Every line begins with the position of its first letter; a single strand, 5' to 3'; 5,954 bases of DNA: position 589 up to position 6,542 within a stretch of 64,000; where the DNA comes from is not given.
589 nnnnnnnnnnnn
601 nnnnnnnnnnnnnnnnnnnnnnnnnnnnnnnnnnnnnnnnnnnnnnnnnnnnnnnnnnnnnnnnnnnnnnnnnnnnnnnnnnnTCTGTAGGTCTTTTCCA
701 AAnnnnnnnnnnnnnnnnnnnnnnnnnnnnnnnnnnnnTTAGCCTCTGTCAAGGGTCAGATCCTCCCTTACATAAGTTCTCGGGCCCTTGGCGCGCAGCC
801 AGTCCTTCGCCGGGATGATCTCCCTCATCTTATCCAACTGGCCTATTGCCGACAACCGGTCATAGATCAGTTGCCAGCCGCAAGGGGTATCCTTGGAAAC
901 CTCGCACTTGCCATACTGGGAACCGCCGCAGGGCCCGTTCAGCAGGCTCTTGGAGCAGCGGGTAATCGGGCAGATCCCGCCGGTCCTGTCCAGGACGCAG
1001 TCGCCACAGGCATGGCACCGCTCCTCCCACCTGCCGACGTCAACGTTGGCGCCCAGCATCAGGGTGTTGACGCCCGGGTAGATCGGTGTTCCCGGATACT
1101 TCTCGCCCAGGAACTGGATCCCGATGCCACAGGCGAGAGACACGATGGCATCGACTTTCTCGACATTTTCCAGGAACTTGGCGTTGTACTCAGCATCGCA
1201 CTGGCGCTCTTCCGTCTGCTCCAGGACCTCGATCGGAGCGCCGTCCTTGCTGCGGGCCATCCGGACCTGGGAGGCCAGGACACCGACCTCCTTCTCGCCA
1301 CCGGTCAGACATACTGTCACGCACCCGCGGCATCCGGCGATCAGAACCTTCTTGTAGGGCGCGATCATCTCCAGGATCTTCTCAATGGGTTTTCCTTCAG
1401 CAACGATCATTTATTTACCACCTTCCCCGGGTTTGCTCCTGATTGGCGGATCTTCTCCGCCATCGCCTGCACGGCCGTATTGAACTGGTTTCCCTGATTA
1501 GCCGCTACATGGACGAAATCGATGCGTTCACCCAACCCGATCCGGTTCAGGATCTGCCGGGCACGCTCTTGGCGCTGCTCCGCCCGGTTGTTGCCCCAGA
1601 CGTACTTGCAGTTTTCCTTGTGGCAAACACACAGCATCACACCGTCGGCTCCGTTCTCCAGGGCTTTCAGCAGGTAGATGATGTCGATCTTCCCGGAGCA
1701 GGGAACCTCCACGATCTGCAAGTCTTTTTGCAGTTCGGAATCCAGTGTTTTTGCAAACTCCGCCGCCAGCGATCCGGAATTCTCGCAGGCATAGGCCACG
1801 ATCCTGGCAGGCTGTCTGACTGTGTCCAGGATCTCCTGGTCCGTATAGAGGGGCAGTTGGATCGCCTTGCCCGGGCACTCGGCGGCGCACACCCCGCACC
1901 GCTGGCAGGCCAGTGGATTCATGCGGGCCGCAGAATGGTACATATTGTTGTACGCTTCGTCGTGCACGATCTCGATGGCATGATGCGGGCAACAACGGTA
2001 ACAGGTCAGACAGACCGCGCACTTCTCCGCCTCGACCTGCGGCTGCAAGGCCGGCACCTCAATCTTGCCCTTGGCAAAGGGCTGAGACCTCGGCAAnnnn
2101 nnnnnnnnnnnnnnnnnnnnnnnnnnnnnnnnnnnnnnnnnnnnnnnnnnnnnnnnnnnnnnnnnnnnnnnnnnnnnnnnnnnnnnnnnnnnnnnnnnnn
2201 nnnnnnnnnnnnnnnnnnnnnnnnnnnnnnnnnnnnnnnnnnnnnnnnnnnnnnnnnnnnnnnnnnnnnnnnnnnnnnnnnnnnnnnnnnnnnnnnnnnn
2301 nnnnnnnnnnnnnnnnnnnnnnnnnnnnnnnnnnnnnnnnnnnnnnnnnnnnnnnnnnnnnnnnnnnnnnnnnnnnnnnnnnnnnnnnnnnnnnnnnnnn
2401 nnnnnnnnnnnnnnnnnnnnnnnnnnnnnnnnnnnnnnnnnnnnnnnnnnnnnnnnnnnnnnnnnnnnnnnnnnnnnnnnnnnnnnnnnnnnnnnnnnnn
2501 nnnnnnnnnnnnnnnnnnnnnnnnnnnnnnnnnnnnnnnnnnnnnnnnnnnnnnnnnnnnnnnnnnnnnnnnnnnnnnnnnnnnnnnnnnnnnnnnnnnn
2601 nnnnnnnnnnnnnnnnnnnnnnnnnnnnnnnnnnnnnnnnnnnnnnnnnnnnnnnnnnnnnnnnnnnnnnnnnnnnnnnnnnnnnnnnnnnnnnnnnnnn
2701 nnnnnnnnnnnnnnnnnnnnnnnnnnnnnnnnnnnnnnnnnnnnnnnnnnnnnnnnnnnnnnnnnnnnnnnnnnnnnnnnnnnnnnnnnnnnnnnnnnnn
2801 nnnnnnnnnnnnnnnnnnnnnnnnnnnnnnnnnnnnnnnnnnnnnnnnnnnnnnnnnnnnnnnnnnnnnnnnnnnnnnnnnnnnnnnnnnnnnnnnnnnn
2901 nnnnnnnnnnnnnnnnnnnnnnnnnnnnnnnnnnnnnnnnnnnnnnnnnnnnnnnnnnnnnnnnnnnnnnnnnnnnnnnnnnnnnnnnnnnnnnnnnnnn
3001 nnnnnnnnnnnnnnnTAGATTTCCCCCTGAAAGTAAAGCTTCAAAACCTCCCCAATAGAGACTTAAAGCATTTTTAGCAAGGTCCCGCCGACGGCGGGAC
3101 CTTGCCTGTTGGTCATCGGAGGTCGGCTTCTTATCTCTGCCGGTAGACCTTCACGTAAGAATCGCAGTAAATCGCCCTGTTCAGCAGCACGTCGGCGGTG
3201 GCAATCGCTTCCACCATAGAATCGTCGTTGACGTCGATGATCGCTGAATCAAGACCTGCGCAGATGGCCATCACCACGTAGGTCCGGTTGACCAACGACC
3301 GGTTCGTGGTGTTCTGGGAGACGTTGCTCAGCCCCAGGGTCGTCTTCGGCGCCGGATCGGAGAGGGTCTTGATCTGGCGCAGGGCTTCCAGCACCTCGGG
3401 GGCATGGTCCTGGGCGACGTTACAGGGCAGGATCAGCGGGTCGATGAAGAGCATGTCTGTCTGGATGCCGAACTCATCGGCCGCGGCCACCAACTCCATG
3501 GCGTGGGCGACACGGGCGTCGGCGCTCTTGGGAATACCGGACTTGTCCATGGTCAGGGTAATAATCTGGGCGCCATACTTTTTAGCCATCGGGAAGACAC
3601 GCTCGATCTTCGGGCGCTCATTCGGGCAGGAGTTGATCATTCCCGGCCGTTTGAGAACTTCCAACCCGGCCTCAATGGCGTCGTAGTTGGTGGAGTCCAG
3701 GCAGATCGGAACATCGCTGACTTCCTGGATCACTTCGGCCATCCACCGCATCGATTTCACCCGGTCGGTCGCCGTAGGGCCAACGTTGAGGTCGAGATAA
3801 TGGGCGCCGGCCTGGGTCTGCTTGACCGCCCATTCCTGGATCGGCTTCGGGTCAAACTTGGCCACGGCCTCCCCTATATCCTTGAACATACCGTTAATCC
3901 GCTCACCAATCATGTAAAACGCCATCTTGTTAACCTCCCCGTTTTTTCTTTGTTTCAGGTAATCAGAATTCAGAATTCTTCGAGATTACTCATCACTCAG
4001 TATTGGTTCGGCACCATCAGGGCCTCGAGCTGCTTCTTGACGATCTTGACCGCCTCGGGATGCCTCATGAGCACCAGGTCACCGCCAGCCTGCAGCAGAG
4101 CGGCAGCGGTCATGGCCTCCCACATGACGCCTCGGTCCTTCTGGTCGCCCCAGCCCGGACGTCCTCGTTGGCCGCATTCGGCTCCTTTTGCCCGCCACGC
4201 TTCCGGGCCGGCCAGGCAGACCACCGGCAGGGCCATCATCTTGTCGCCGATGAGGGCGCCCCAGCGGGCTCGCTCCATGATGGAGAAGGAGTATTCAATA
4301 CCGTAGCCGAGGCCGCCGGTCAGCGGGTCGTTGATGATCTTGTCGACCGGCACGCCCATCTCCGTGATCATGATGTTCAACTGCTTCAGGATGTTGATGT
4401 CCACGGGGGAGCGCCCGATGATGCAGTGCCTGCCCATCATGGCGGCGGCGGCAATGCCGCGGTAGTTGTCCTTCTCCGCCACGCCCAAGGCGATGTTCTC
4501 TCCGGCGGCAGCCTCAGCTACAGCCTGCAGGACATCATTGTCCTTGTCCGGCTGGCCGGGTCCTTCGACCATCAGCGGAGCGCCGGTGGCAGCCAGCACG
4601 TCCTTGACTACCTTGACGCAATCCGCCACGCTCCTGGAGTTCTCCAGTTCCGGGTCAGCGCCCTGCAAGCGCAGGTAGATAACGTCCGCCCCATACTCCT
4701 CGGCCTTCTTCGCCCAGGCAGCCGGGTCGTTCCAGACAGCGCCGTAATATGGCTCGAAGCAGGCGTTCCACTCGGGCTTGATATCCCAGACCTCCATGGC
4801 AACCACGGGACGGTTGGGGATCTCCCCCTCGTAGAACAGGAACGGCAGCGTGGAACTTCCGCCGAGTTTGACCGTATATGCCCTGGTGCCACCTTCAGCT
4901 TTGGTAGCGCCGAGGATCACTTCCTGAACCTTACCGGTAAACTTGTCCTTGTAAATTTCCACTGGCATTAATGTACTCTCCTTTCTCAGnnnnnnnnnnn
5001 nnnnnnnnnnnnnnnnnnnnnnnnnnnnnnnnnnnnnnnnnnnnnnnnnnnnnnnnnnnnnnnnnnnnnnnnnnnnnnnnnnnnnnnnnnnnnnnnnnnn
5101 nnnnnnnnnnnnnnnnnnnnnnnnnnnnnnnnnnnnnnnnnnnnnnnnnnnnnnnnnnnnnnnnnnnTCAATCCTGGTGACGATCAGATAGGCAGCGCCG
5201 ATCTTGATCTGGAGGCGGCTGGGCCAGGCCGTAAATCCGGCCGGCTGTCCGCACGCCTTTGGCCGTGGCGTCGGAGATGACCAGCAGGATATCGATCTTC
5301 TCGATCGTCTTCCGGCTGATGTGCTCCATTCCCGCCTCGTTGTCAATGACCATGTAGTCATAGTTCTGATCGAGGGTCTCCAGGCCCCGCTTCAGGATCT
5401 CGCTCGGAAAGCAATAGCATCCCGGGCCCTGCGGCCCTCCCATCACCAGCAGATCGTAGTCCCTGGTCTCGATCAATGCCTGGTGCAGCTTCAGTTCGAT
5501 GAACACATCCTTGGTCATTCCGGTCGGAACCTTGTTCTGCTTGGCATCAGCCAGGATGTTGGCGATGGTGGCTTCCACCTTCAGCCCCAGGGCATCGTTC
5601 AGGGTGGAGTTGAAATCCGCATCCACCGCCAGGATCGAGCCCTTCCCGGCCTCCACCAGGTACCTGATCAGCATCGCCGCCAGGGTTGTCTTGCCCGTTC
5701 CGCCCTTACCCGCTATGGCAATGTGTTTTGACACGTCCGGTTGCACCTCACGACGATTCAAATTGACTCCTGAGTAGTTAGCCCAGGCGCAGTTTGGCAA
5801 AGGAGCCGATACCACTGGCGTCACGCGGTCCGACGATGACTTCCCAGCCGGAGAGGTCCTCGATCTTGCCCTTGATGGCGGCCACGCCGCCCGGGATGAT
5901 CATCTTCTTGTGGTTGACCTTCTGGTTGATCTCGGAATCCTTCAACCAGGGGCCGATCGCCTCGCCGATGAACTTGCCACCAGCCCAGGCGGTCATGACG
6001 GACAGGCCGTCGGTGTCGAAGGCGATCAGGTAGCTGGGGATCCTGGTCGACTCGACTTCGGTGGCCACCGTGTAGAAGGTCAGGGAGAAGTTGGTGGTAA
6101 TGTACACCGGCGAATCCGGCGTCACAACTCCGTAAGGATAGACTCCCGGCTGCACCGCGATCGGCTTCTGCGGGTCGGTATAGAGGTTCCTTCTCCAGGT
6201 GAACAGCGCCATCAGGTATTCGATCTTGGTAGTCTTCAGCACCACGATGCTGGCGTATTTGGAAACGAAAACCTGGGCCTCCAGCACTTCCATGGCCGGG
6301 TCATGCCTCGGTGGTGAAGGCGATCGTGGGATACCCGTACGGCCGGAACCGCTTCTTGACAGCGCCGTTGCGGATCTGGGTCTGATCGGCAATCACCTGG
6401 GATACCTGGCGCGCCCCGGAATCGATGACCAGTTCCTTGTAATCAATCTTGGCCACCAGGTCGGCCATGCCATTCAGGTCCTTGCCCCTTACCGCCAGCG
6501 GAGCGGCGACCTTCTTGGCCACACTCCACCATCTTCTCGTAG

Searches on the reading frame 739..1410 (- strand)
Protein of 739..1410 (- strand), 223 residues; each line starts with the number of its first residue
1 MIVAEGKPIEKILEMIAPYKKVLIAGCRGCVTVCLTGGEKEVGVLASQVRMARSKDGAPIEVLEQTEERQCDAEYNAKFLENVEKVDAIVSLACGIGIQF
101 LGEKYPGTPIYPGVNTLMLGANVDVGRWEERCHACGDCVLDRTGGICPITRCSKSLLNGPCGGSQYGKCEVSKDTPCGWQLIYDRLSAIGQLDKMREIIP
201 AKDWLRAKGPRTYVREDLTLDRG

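Call 16: search_protein_families(library=pfam, proteins=[window:739-1410:-], max_evalue=0.00001)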
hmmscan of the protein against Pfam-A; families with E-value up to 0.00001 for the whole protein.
window:739-1410:- (223 aa): 1 family
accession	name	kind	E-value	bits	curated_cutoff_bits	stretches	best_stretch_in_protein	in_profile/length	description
PF12225.13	DUF5981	-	2.8e-38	129.9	23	1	111-204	1-94/95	Methylene-tetrahydrofolate reductase C terminal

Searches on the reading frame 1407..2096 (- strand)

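Call 16: search_protein_families(library=pfam, proteins=[window:1407-2096:-], max_evalue=0.00001)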
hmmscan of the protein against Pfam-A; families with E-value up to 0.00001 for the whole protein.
window:1407-2096:- (229 aa): 3 families
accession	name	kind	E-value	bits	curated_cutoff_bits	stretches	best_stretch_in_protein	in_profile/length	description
PF02662.21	FlpD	-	8.6e-35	119.9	22.3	1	99-218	1-121/123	Methyl-viologen-reducing hydrogenase, delta subunit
PF13237.11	Fer4_10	-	2.2e-07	31.2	25.5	1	20-75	3-53/53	4Fe-4S dicluster domain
PF12837.12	Fer4_6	-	9.5e-07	28.9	25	0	19-41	2-24/24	4Fe-4S binding domain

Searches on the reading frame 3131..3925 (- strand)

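Call 16: search_protein_families(library=pfam, proteins=[window:3131-3925:-], max_evalue=0.00001)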
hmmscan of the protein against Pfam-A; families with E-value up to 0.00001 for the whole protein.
window:3131-3925:- (264 aa): 1 family
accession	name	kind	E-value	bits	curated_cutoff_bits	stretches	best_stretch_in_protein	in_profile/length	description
PF00809.28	Pterin_bind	-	2.1e-22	80.4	25.5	1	24-230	18-243/244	Pterin binding enzyme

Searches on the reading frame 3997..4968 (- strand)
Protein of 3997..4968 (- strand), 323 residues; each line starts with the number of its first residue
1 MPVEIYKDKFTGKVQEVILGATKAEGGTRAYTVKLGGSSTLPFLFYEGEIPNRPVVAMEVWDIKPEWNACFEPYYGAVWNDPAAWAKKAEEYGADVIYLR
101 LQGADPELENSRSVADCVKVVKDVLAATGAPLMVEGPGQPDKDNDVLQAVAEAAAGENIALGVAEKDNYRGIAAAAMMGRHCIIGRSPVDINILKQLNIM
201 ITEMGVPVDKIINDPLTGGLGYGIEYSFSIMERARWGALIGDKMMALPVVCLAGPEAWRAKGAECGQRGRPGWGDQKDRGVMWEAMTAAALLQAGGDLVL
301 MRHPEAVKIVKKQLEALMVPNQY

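Call 16: search_protein_families(library=pfam, proteins=[window:3997-4968:-], max_evalue=0.00001)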
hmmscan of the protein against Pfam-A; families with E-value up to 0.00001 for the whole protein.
window:3997-4968:- (323 aa): 1 family
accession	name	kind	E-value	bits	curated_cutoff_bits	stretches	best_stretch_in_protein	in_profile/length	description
PF03599.22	CdhD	-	2.1e-34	119.3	24.8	1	17-260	2-221/387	CO dehydrogenase/acetyl-CoA synthase delta subunit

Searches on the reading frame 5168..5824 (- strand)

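Call 16: search_protein_families(library=pfam, proteins=[window:5168-5824:-], max_evalue=0.00001)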
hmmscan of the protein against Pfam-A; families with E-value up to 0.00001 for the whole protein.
window:5168-5824:- (218 aa): 3 families
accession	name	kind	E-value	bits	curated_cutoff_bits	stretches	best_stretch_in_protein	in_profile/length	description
PF13614.12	AAA_31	-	4e-13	50.1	27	1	33-186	2-149/177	AAA domain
PF01656.29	CbiA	-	1.2e-08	35.4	25.4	1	36-102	3-54/125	CobQ/CobB/MinD/ParA nucleotide binding domain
PF01935.23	DUF87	-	4e-07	30.8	23.2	1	29-69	20-60/220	Helicase HerA, central domain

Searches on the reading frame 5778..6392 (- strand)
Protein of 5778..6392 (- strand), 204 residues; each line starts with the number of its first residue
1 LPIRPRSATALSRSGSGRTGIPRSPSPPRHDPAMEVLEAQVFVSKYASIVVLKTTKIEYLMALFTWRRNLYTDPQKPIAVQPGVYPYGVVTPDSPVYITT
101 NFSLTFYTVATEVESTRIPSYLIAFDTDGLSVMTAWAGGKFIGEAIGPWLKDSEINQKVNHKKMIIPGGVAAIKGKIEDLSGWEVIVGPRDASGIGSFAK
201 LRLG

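Call 16: search_protein_families(library=pfam, proteins=[window:5778-6392:-], max_evalue=0.00001)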
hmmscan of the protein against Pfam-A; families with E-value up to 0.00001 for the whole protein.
window:5778-6392:- (204 aa): 1 family
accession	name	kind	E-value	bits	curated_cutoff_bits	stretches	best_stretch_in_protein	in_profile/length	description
PF03599.22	CdhD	-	2.1e-56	191.8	24.8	1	35-198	223-386/387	CO dehydrogenase/acetyl-CoA synthase delta subunit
